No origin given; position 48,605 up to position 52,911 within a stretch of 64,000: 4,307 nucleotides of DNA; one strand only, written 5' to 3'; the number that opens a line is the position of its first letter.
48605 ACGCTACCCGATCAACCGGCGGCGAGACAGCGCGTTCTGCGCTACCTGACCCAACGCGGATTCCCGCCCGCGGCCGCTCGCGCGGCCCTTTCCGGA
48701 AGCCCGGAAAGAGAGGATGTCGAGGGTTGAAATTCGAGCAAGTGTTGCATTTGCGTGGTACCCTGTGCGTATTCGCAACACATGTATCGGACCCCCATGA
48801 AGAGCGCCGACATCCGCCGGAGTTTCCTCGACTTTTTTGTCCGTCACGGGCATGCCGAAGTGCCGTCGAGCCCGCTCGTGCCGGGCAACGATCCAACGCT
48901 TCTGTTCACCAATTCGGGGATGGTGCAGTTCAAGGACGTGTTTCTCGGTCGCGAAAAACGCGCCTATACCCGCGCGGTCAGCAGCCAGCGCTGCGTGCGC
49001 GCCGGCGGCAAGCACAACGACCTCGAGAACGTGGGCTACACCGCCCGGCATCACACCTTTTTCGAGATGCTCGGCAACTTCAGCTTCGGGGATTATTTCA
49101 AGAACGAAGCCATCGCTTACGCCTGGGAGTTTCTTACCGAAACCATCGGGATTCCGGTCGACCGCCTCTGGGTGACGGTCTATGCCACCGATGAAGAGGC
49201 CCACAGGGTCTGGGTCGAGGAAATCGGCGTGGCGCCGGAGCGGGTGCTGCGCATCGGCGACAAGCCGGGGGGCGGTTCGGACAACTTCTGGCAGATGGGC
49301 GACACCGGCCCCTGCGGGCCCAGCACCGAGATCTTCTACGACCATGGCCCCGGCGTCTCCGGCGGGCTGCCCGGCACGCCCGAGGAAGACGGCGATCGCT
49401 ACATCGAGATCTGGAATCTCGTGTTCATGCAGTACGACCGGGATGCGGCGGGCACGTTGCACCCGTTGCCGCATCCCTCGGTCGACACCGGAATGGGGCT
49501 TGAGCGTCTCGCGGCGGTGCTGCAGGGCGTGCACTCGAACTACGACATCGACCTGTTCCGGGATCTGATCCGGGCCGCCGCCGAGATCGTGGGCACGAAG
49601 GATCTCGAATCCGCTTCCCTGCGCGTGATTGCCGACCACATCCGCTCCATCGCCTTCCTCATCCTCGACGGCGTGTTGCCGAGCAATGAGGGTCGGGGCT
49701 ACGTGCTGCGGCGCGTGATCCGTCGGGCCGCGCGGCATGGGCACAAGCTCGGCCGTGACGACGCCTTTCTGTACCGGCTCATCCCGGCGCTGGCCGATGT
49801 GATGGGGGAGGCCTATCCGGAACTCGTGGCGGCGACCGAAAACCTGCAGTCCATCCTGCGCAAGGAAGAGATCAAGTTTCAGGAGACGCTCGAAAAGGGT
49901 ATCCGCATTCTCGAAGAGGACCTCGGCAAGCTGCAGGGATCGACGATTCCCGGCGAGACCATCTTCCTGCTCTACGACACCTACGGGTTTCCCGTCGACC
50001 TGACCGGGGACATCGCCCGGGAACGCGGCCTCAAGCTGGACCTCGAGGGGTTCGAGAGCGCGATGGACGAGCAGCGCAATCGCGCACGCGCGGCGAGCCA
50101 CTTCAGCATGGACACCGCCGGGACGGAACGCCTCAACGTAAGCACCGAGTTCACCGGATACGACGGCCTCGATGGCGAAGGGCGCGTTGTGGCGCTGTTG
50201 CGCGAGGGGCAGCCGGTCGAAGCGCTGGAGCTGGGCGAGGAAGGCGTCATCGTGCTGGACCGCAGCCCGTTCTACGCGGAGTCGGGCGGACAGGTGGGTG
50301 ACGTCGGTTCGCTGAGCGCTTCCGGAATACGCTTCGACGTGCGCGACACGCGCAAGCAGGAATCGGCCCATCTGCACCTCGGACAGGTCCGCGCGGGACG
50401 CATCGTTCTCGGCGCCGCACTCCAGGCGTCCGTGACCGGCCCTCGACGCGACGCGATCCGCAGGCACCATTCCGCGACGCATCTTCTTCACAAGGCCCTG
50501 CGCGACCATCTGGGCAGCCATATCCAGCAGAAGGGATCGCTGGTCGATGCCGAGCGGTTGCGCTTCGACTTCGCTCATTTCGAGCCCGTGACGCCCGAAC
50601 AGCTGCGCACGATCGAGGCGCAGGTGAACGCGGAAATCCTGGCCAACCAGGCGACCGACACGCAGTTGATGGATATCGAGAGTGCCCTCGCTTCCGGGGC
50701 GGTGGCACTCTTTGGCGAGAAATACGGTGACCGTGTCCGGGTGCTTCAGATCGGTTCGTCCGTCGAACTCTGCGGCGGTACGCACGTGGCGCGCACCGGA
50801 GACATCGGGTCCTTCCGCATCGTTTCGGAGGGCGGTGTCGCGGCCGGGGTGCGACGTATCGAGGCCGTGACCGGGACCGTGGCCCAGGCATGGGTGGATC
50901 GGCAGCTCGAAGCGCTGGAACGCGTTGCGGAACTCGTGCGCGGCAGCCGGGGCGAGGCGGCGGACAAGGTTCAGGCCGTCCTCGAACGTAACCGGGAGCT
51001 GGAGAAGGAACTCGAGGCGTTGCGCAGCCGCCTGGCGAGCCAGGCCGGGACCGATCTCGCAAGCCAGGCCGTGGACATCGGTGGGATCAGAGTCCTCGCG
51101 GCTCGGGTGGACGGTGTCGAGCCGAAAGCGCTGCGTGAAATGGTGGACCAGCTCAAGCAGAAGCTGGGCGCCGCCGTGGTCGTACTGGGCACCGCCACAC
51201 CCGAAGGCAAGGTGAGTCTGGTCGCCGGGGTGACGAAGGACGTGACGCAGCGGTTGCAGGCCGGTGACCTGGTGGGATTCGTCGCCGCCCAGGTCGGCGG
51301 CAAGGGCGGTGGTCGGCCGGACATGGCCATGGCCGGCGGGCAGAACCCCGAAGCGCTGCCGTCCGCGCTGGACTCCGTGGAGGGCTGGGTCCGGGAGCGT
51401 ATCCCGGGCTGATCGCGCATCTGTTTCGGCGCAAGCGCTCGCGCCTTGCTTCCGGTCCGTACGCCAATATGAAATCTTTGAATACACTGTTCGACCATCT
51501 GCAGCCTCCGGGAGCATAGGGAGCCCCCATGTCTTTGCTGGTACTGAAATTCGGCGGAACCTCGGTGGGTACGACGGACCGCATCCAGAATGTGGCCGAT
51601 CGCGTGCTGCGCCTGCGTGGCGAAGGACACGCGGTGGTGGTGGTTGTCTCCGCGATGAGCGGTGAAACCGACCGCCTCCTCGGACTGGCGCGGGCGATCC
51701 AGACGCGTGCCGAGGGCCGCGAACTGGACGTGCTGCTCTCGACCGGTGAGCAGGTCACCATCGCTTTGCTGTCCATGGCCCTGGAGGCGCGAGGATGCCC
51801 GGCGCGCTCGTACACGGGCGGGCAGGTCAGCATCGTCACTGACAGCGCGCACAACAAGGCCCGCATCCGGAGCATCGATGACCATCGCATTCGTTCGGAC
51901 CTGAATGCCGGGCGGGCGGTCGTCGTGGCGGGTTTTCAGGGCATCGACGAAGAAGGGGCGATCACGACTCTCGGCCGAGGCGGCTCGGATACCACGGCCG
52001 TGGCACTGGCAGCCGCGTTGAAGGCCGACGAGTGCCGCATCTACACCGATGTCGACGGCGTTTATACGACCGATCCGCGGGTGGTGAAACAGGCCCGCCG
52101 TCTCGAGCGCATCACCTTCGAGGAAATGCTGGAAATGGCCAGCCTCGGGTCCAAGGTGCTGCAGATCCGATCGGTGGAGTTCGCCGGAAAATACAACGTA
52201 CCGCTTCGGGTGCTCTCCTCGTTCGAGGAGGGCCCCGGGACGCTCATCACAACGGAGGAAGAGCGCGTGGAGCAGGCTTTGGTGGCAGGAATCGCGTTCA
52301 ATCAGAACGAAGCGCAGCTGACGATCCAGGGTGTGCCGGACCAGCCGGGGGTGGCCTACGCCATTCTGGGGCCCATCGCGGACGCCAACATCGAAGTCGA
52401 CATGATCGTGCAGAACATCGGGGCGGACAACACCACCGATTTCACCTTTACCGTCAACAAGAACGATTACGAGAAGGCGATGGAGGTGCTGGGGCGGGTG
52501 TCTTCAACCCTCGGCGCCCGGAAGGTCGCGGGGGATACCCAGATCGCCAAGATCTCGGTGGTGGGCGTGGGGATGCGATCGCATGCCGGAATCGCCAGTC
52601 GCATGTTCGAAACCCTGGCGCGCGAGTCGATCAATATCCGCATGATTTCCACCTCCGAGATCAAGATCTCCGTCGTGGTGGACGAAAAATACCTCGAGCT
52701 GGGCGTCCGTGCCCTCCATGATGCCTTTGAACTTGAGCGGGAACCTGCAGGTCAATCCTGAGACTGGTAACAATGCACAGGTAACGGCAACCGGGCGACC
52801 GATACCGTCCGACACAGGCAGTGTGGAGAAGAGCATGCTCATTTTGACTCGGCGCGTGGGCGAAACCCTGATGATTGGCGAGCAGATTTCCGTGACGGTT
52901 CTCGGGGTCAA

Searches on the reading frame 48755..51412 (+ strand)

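Call 71: search_protein_families(library=pfam, proteins=[window:48755-51412:+], max_evalue=0.00001)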
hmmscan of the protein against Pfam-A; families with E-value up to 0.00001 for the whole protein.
window:48755-51412:+ (885 aa): 3 families
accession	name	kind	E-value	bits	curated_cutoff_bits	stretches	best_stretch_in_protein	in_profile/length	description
PF01411.24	tRNA-synt_2c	-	2.1e-213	710.3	30.3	1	19-560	1-548/552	tRNA synthetases class II (A)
PF02272.25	DHHA1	-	2.7e-21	76.4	25.9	1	778-881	2-102/102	DHHA1 domain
PF07973.19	tRNA_SAD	-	8.7e-17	61.3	24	1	661-703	1-44/44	Threonyl and Alanyl tRNA synthetase second additional domain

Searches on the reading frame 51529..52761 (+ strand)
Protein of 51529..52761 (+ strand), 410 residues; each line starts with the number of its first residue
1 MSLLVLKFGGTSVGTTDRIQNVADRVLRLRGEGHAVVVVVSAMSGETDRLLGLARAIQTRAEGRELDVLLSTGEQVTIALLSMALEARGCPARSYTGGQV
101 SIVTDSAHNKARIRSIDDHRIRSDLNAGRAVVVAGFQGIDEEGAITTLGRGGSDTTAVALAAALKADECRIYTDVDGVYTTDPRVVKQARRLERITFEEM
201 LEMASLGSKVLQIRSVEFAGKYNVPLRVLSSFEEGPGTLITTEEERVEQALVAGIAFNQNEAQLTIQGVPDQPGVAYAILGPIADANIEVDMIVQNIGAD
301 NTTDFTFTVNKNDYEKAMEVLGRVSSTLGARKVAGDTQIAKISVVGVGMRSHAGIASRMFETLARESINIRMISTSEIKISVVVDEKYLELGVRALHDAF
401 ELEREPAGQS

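Call 71: search_protein_families(library=pfam, proteins=[window:51529-52761:+], max_evalue=0.00001)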
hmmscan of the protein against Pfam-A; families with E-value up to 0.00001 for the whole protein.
window:51529-52761:+ (410 aa): 4 families
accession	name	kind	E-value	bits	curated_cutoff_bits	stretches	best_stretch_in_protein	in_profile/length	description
PF00696.33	AA_kinase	-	2.1e-53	181.9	24.9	1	3-230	2-234/234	Amino acid kinase family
PF22468.2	ACT_9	-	1.1e-36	124.9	27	2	342-400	1-61/61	ACT domain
PF13840.12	ACT_7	-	3.2e-20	72.2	27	1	338-398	5-65/65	ACT domain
PF01842.31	ACT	-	1.4e-17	63.5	27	1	268-323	6-63/66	ACT domain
